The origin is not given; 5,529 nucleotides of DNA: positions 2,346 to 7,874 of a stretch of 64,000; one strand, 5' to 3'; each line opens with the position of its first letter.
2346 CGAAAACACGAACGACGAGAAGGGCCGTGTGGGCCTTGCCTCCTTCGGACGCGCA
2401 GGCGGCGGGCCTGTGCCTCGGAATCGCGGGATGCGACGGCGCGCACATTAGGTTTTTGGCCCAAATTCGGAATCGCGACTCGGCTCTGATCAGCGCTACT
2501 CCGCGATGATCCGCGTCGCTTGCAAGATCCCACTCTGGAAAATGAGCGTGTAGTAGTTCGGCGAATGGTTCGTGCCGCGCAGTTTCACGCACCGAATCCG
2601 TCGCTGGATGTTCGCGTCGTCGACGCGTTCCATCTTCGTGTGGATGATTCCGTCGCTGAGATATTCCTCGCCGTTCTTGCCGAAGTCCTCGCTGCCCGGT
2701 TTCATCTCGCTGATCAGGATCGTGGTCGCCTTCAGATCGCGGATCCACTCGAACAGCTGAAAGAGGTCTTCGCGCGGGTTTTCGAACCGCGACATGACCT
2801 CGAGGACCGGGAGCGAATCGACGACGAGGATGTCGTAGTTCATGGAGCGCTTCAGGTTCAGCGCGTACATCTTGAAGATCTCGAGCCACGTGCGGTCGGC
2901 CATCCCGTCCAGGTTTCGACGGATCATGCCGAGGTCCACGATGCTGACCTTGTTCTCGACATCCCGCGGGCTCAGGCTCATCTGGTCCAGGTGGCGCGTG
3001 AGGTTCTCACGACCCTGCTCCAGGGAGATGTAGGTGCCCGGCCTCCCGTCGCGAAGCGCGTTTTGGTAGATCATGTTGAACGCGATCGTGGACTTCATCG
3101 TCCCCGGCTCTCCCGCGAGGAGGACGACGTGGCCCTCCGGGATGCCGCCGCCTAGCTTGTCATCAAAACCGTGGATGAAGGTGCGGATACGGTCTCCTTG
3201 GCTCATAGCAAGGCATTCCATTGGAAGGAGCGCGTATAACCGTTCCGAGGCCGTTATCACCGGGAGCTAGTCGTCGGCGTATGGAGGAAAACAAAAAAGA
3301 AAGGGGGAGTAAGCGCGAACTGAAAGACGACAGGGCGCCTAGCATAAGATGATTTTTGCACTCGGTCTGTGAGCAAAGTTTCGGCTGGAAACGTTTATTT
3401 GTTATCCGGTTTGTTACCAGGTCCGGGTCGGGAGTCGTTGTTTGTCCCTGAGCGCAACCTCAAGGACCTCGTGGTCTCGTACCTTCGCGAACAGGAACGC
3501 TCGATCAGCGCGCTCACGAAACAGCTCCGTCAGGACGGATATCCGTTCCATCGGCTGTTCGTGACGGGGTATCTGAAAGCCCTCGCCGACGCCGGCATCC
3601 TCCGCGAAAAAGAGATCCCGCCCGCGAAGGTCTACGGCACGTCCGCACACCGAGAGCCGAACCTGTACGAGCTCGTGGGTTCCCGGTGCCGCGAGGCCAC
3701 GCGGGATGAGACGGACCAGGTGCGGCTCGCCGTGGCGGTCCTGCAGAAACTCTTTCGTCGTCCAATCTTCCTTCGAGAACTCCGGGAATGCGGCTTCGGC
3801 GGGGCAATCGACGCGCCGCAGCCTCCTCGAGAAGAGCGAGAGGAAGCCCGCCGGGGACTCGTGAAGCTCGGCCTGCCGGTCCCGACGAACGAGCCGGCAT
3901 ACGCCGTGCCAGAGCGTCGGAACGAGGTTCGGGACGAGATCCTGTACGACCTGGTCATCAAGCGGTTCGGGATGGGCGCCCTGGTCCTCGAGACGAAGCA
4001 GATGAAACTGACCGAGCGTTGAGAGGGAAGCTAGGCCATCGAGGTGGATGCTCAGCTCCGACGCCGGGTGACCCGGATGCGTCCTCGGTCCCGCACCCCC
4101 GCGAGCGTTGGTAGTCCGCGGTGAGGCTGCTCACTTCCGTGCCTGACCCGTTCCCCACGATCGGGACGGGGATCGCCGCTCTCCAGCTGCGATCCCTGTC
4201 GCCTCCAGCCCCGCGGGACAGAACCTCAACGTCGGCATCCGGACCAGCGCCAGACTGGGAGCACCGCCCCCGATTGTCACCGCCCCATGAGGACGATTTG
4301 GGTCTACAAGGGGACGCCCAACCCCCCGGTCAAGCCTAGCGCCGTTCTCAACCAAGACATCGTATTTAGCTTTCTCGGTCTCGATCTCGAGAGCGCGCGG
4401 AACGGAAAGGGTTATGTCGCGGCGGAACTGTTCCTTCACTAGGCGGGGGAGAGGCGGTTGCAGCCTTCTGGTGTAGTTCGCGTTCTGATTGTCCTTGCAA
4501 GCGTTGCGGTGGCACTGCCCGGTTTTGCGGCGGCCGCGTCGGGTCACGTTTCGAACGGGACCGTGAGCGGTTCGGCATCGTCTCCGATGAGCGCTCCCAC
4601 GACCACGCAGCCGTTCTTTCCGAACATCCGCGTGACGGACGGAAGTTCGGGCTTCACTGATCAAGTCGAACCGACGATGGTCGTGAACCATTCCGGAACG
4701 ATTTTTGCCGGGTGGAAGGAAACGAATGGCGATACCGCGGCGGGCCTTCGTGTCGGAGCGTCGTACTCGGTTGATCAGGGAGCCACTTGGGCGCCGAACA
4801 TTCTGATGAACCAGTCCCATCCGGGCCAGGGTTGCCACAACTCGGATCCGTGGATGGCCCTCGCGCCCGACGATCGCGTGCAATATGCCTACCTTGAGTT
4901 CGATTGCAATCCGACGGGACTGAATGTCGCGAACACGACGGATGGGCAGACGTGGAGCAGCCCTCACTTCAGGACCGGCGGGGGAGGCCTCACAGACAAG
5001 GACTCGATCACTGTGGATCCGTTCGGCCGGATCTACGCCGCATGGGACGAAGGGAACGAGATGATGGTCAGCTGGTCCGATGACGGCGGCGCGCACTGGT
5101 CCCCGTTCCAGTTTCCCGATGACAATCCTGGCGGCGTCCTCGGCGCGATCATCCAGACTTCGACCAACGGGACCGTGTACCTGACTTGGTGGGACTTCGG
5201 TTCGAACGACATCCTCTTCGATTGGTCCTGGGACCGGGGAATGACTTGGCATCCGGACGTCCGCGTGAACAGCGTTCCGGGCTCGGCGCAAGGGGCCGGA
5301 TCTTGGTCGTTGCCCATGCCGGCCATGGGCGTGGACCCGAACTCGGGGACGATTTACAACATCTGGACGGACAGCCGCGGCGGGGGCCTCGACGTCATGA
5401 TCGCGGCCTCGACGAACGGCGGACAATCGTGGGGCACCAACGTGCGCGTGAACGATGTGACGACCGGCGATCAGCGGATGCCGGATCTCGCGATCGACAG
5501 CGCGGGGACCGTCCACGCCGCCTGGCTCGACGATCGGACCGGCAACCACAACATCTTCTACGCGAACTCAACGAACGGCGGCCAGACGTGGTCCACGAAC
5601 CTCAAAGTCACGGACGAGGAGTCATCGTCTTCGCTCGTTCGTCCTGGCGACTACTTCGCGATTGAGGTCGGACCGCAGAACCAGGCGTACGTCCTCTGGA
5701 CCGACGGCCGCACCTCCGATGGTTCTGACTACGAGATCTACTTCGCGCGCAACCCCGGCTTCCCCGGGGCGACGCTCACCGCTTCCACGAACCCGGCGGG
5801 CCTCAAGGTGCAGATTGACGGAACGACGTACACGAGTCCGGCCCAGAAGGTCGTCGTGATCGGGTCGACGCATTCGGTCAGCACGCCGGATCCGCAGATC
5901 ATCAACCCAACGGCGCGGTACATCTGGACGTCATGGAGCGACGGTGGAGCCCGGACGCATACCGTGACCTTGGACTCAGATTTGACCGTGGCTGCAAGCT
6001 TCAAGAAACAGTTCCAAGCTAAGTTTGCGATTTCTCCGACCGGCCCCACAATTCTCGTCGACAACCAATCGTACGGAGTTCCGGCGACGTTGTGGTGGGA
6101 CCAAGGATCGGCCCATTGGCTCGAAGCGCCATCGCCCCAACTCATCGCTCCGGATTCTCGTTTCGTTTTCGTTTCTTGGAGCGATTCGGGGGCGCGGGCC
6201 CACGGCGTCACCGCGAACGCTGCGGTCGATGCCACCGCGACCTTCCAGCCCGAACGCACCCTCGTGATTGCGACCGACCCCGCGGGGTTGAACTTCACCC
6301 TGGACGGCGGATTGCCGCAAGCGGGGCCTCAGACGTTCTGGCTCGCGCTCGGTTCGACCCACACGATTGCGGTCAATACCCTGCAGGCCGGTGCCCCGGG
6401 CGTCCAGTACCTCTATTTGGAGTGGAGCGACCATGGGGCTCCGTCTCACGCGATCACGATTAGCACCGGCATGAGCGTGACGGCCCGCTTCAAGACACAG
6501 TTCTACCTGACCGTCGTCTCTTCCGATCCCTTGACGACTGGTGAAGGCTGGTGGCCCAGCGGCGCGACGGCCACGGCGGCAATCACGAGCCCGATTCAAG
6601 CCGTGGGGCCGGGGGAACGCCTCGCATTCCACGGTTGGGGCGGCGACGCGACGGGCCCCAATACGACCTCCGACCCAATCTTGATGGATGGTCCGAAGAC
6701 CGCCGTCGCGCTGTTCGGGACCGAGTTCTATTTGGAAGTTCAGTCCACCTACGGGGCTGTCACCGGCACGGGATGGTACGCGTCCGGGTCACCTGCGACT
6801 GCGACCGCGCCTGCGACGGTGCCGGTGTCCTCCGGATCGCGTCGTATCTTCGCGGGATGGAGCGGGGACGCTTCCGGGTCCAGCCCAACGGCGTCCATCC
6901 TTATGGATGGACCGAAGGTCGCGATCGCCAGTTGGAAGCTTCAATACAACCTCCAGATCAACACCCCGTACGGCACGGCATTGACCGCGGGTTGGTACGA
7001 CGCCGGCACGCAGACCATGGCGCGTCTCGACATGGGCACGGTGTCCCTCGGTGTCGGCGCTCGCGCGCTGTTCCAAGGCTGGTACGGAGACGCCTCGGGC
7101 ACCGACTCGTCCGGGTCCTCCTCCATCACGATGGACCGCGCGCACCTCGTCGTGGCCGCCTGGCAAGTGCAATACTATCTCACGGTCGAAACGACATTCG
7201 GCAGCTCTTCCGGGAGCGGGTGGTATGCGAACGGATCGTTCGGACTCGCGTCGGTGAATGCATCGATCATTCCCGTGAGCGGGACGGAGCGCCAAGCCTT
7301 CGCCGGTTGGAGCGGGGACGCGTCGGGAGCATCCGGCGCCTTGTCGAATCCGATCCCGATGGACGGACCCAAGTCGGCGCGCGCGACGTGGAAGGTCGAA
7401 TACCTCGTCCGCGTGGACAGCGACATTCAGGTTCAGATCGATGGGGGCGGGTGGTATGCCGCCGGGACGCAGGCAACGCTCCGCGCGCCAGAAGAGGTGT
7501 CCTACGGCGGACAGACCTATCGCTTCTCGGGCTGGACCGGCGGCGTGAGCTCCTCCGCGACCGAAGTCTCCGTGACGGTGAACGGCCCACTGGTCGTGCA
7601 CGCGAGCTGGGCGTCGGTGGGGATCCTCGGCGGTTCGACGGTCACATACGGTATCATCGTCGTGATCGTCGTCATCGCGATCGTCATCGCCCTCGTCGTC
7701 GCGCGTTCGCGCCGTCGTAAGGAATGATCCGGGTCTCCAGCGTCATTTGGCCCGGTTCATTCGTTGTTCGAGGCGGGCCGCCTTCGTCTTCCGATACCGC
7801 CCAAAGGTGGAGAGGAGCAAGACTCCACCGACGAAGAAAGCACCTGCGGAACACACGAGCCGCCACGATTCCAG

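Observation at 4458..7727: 1089-aa surface glycoprotein combining a sialidase-like Asp-box propeller with about 8 InlB-B-like repeats and a C-terminal archaeal anchor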

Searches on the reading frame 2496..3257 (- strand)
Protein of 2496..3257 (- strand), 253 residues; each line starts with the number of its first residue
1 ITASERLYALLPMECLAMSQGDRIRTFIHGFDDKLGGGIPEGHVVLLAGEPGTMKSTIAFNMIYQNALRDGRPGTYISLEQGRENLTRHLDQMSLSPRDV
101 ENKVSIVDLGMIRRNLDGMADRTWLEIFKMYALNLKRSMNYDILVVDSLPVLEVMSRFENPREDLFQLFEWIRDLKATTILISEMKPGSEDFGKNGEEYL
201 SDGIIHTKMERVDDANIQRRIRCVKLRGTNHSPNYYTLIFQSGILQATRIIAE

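Call 18: search_protein_families(library=pfam, proteins=[window:2496-3257:-], max_evalue=0.001)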
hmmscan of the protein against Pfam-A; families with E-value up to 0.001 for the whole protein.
window:2496-3257:- (253 aa): 3 families
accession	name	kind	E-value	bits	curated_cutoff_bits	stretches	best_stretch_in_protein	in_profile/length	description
PF06745.19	ATPase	-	3.6e-40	138.2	26.6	1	24-240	1-219/231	KaiC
PF13481.12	AAA_25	-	6.8e-06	26.3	27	1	35-149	26-152/195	AAA domain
PF03796.21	DnaB_C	-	4.4e-05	23.4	27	1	30-90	8-67/255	DnaB-like helicase C terminal domain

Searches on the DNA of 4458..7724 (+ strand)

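Call 59: search_rna_families(sources=[L003, L005, L008], threshold=gathering)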
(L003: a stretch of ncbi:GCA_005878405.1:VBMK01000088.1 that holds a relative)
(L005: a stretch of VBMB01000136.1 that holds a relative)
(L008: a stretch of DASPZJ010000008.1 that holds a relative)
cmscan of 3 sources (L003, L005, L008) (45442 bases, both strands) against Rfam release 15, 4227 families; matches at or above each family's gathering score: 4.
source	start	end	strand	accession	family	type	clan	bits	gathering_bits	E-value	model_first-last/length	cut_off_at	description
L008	5304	5616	-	RF01857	Archaea_SRP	Gene;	CL00003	187.6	96.5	1.4e-44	1-317/317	no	Archaeal signal recognition particle RNA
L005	5441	5753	-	RF01857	Archaea_SRP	Gene;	CL00003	183.5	96.5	1.7e-43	1-317/317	no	Archaeal signal recognition particle RNA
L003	7590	7901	-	RF01857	Archaea_SRP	Gene;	CL00003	180.7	96.5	9.4e-43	1-317/317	no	Archaeal signal recognition particle RNA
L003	18075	18147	+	RF00005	tRNA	Gene; tRNA;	CL00001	68.6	29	5.4e-13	1-71/71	no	tRNA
